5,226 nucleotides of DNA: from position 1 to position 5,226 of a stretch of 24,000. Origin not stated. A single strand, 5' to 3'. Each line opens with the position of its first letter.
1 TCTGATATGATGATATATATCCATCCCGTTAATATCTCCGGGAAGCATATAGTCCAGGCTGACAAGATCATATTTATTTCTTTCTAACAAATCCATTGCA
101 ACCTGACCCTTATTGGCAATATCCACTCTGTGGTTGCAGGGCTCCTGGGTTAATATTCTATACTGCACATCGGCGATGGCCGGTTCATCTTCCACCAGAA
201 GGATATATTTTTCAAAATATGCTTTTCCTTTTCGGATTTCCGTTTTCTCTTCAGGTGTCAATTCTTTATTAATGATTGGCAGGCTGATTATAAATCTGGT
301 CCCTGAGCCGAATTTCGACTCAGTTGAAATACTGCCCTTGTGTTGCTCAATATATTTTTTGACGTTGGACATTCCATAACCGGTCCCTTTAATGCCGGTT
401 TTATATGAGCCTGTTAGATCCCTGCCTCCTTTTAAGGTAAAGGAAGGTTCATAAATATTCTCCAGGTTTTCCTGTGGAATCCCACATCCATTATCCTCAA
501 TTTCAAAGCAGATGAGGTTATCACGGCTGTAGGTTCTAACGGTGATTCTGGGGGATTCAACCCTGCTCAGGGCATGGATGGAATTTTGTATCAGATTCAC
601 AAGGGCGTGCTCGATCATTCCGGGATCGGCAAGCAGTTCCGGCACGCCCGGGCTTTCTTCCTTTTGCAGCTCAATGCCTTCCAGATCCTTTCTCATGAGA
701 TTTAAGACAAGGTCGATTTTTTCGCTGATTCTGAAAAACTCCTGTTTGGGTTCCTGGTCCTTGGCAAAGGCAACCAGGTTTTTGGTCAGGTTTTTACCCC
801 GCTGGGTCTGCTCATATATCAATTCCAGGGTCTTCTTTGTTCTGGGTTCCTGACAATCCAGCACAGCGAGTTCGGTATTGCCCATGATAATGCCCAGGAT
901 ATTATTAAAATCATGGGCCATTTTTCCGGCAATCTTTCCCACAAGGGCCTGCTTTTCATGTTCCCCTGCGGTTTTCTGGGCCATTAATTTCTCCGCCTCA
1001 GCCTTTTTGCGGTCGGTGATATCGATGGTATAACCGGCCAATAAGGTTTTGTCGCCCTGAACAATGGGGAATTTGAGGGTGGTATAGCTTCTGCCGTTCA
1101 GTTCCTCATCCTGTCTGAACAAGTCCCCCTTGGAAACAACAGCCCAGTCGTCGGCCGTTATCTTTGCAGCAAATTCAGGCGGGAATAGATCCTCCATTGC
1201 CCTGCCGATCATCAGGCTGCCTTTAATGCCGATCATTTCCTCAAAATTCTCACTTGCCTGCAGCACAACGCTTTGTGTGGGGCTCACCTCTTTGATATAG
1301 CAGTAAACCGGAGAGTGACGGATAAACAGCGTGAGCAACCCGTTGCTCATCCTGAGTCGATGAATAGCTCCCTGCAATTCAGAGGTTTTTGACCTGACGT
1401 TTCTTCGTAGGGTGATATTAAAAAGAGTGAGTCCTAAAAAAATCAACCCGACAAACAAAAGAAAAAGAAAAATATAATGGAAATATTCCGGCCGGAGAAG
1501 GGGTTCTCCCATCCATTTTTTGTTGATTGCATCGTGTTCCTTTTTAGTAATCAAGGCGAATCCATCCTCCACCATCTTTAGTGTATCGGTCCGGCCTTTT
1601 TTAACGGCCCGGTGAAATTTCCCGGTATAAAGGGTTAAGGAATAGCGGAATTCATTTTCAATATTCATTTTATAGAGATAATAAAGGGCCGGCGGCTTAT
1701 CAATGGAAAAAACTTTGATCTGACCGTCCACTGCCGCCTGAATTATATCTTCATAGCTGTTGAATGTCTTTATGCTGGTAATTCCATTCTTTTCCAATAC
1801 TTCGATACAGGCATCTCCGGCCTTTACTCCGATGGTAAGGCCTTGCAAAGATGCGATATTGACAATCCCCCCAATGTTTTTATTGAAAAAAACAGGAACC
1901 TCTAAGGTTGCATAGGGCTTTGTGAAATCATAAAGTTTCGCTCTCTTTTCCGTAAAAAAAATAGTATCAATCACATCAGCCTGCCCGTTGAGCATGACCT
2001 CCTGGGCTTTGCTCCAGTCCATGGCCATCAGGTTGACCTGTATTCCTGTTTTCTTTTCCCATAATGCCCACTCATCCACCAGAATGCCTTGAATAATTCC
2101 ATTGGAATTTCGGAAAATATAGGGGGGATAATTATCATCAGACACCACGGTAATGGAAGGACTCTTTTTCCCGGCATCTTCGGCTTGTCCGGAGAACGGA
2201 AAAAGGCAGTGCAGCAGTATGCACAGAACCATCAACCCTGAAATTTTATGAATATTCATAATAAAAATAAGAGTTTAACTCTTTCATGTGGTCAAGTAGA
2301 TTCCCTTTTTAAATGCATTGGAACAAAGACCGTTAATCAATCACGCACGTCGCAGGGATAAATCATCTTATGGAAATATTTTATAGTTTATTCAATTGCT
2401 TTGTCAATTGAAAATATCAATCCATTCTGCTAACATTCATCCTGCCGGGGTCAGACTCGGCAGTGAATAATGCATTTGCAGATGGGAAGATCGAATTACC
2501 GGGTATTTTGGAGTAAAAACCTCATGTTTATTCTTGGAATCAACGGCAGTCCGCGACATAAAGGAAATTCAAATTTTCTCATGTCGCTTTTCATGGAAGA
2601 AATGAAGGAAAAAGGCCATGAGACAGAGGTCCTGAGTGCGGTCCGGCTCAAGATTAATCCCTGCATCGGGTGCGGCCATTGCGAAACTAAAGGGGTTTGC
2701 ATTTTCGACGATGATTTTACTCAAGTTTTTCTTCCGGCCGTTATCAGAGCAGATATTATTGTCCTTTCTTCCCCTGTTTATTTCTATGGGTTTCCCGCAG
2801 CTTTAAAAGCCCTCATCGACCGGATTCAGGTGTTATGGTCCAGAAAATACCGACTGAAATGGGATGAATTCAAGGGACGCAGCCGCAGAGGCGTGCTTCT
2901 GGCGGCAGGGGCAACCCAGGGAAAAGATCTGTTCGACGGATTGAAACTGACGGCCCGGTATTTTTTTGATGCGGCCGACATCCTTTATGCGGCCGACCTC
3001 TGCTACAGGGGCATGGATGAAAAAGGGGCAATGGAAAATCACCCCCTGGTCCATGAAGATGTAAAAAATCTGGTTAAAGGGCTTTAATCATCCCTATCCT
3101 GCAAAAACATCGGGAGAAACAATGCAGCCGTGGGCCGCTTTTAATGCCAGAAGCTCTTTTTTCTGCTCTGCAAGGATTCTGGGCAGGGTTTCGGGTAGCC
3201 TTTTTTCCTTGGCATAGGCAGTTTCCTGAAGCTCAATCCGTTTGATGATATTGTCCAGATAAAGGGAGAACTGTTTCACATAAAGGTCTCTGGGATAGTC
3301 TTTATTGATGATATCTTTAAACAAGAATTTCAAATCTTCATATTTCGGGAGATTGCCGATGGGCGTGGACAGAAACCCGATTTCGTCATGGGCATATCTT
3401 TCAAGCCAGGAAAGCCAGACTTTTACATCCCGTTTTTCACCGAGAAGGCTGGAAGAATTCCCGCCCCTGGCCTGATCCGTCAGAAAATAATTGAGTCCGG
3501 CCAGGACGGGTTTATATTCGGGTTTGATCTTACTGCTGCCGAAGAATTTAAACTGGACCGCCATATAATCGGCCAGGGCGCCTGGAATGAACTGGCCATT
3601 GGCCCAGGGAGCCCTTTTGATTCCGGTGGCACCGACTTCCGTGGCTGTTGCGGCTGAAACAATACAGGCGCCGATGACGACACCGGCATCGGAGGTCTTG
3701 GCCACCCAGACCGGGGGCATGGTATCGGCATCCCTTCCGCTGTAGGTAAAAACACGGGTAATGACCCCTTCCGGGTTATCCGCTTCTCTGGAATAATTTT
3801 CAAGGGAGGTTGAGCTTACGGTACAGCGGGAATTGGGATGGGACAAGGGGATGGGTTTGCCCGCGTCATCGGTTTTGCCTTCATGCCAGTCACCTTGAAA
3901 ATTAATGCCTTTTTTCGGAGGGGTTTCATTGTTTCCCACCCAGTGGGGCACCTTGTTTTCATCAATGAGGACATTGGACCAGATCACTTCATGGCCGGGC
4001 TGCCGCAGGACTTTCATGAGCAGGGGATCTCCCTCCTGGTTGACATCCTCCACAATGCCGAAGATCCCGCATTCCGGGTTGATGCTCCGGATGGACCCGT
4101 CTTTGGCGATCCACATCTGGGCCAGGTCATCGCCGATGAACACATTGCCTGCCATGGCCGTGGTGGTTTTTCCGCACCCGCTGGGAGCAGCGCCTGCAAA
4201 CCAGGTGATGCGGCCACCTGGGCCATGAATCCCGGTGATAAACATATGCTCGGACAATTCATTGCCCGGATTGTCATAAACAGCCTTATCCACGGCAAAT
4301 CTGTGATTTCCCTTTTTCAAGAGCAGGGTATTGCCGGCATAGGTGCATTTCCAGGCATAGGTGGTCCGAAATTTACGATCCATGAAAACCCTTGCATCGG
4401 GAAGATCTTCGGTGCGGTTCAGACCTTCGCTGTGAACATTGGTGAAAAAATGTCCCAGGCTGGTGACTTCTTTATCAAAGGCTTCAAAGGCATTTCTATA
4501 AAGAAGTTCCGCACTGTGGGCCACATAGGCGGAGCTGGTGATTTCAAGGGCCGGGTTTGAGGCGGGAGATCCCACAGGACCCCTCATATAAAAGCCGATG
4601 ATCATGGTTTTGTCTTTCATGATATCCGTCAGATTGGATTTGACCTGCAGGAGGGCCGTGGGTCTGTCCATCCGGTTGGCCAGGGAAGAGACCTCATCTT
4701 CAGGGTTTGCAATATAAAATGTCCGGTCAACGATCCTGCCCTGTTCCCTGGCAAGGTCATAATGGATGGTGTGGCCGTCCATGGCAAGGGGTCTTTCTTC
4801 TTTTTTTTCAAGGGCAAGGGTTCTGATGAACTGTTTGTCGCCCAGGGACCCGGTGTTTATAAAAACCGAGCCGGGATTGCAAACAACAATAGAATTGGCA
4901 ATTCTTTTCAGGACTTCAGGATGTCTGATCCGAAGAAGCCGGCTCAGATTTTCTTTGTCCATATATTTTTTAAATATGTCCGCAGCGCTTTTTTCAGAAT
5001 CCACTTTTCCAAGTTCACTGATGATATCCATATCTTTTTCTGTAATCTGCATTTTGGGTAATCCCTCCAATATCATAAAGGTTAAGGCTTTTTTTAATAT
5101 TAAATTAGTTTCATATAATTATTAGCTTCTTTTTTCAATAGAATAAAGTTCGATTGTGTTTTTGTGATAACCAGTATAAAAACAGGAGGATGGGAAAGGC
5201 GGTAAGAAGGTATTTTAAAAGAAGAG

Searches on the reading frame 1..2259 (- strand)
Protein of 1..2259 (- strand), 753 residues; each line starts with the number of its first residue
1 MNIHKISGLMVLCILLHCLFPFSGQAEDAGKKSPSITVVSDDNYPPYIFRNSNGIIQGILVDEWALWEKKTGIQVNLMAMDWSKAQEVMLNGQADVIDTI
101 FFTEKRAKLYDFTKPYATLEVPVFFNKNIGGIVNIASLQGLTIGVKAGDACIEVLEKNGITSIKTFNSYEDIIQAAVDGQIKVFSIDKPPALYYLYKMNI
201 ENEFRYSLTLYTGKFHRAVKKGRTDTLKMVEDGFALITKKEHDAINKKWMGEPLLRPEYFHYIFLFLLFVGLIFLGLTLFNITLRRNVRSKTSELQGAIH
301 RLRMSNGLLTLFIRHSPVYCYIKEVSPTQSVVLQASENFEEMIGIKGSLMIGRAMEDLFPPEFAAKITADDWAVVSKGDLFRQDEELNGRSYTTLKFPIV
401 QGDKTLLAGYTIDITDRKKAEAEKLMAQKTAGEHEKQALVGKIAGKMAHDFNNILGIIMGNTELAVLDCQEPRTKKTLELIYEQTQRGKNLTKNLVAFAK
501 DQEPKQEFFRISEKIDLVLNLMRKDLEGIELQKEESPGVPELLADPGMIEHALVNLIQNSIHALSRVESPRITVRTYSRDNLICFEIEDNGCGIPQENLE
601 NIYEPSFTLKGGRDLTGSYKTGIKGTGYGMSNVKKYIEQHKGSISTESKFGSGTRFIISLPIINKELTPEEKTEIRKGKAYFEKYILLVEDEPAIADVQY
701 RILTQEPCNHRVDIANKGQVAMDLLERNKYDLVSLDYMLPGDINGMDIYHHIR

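Call 88: search_protein_families(library=pfam, proteins=[window:1-2259:-], max_evalue=0.01)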
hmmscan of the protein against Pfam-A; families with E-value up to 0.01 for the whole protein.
window:1-2259:- (753 aa): 8 families
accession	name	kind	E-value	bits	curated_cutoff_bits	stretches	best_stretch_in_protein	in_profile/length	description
PF00497.25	SBP_bac_3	-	1.6e-24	86.6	26.4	1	36-252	1-132/132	Bacterial extracellular solute-binding proteins, family 3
PF02518.31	HATPase_c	-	1.2e-22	80.9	26.4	1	545-662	2-109/111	Histidine kinase-, DNA gyrase B-, and HSP90-like ATPase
PF00072.30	Response_reg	-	1.8e-09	38.1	30.2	1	686-753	1-65/111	Response regulator receiver domain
PF08448.16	PAS_4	-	1.9e-07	31.7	23.1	1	315-418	3-109/110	PAS fold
PF00512.31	HisKA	-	4.7e-07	30.2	26.9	1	444-503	6-65/66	His Kinase A (phospho-acceptor) domain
PF14501.12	HATPase_c_5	-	2.2e-06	28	22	1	551-649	8-91/102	GHKL domain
PF13589.12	HATPase_c_3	-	0.00013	22.4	25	1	550-627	4-76/137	Histidine kinase-, DNA gyrase B-, and HSP90-like ATPase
PF20274.4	cREC_REC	-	0.0081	17.3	27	0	707-752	10-56/88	Cyclic-phosphate processing Receiver domain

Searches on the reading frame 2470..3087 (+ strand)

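Call 39: search_protein_families(library=pfam, proteins=[window:2470-3087:+], max_evalue=0.001)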
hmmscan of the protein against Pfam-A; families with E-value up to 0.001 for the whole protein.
window:2470-3087:+ (205 aa): 2 families
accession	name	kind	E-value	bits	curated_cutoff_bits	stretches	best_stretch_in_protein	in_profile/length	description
PF03358.20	FMN_red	-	5.3e-21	75.2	24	1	19-129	1-99/152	NADPH-dependent FMN reductase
PF02525.22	Flavodoxin_2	-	4.5e-11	43.3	27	1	21-119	3-103/198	Flavodoxin-like fold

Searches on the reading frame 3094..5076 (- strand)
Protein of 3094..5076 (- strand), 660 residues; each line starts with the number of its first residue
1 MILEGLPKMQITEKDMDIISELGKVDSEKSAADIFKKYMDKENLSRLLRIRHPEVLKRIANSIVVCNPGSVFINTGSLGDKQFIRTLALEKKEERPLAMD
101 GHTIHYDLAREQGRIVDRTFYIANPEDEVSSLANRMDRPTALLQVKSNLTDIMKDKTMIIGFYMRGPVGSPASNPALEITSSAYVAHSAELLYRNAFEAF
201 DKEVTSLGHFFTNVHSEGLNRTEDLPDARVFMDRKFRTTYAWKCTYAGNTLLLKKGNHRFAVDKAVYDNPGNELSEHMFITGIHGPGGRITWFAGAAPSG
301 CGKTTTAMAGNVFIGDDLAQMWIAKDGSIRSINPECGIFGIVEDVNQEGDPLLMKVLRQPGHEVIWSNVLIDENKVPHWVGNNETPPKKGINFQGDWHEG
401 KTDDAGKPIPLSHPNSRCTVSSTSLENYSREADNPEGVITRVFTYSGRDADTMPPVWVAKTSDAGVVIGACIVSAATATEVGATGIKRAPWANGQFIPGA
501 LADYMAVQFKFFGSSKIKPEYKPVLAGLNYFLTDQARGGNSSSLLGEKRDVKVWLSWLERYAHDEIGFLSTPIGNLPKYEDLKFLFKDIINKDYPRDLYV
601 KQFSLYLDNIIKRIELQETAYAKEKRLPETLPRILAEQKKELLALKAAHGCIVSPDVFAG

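Call 39: search_protein_families(library=pfam, proteins=[window:3094-5076:-], max_evalue=0.001)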
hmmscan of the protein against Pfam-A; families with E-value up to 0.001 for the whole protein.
window:3094-5076:- (660 aa): 2 families
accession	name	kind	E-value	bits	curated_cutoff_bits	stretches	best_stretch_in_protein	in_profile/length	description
PF00821.23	PEPCK_GTP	-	1.1e-92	311.1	23.8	1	274-640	2-356/357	Phosphoenolpyruvate carboxykinase C-terminal P-loop domain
PF17297.7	PEPCK_N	-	4.5e-53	180.5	23.8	1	59-265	3-217/218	Phosphoenolpyruvate carboxykinase N-terminal domain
